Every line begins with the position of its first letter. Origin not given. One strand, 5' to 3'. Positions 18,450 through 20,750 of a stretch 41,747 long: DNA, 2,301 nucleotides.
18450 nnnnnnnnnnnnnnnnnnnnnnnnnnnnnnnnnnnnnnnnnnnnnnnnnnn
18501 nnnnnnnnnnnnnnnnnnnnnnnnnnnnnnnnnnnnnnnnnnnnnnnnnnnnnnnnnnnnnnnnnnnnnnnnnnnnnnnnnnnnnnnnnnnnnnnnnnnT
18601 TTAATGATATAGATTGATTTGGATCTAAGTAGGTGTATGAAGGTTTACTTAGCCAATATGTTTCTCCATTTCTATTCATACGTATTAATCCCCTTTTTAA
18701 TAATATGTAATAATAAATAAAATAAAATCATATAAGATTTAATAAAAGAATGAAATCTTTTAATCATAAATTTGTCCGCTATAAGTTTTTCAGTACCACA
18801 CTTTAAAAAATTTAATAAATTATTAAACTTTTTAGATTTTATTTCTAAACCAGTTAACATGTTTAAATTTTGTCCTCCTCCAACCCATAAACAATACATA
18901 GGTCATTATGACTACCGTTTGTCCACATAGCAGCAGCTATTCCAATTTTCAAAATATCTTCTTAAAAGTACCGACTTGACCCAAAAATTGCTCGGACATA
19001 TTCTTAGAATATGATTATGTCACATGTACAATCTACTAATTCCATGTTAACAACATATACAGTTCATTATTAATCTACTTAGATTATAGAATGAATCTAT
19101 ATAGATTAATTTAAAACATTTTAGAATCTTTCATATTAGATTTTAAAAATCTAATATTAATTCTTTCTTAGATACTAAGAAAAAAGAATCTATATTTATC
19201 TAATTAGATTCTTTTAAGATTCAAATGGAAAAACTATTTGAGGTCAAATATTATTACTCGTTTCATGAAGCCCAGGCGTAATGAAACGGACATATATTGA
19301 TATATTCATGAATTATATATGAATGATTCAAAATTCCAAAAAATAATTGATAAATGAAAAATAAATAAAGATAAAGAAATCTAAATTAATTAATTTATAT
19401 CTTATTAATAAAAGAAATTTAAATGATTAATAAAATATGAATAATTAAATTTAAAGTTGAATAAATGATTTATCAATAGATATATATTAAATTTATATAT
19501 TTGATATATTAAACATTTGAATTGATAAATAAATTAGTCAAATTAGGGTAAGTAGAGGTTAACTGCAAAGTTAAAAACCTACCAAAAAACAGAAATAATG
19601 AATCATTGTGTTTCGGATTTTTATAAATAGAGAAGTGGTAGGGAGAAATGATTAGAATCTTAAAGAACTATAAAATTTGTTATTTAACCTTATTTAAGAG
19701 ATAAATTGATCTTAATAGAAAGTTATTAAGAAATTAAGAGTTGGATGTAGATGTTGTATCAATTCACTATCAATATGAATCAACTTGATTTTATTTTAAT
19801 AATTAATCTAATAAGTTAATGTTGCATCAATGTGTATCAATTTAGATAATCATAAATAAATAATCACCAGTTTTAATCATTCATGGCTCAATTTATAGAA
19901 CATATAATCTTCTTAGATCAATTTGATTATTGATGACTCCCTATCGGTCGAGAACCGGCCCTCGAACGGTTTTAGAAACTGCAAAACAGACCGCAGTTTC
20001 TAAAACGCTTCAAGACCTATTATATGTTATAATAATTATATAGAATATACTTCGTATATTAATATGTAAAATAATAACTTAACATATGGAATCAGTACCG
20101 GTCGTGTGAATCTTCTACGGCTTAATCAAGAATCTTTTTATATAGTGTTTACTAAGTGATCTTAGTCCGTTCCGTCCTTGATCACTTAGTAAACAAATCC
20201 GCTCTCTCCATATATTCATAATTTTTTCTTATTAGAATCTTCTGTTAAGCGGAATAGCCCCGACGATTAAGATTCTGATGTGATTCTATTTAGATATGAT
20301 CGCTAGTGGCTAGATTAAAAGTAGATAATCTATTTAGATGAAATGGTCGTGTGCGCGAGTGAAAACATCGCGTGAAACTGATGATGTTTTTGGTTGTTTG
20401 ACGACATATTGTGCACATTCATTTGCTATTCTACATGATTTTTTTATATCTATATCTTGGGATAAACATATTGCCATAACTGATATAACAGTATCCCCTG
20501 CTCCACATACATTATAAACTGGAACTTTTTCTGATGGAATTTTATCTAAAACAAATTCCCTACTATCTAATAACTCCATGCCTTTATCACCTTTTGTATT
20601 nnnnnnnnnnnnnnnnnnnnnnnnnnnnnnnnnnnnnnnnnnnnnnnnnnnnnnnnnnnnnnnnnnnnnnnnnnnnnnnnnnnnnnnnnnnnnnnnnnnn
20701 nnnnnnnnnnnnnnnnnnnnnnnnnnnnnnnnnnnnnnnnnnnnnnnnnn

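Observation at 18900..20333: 1.4-kb gene-free AT-rich hub with iterated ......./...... palindromes and a ~90% AT tract: candidate origin/regulatory centre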

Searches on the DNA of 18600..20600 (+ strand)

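Call 7: search_dna_similar(query=window:18700-20500:+, collection=phages, mode=distant)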
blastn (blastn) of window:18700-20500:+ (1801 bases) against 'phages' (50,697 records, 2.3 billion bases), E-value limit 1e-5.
No match.

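Call 9: search_rna_families(source=window, start=18600, end=20600, threshold=evalue, max_evalue=10, show_alignments=3)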
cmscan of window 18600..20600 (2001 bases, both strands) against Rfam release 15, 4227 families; matches with E-value up to 10: 3.
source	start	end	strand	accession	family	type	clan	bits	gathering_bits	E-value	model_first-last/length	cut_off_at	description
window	19491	19514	+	RF01349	CRISPR-DR40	Gene; CRISPR;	-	23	42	2.1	1-30/30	no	CRISPR RNA direct repeat element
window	19150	19197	-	RF03217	mir-3167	Gene; miRNA;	-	19.1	86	4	1-59/59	no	mir-3167 microRNA precursor family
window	19965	20012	+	RF03318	mir-2208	Gene; miRNA;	-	17.7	70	2.9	1-61/61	no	mir-2208 microRNA precursor family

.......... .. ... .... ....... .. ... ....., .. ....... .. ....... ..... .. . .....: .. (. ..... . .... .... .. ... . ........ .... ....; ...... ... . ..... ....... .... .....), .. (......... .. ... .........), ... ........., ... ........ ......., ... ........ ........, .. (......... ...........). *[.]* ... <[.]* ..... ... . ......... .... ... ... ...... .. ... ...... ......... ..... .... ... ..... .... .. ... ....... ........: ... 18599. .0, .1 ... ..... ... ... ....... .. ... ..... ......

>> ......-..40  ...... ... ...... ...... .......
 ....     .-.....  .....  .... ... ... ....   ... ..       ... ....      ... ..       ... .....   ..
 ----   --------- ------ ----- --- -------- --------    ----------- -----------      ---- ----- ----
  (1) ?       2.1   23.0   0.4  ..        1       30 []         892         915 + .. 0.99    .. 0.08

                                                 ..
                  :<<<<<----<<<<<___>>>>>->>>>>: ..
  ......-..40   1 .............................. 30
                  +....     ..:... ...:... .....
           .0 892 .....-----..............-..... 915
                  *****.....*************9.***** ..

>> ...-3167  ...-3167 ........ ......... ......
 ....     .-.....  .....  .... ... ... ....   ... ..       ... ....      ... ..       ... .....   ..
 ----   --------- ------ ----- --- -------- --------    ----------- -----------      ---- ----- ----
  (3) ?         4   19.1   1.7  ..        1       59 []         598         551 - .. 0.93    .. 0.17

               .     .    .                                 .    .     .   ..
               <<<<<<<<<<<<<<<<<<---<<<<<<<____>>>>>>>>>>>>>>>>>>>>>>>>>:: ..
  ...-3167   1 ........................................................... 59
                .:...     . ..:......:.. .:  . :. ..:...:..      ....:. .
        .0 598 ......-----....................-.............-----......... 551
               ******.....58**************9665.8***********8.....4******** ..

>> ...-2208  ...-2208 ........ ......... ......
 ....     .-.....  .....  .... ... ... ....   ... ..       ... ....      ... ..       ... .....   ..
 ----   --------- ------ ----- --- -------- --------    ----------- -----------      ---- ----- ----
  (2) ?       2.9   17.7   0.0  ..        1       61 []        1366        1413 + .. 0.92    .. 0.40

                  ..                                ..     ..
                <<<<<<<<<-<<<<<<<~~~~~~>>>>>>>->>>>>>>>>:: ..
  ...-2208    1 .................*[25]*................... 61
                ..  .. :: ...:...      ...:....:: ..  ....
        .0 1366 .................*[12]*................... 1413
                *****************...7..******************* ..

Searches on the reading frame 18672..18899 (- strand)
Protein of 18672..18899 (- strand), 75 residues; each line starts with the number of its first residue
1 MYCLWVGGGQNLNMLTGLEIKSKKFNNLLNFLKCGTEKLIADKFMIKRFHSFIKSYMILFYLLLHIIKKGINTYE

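Call 8: search_protein_families(library=pfam, proteins=[window:18672-18899:-], max_evalue=0.01)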
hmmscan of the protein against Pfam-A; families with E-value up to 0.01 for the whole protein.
window:18672-18899:- (75 aa): 0 families

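Call 15: search_protein_families(library=phrogs, proteins=[window:18672-18899:-], max_evalue=0.001)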
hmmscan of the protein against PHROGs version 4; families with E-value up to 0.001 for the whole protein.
window:18672-18899:- (75 aa): 0 families
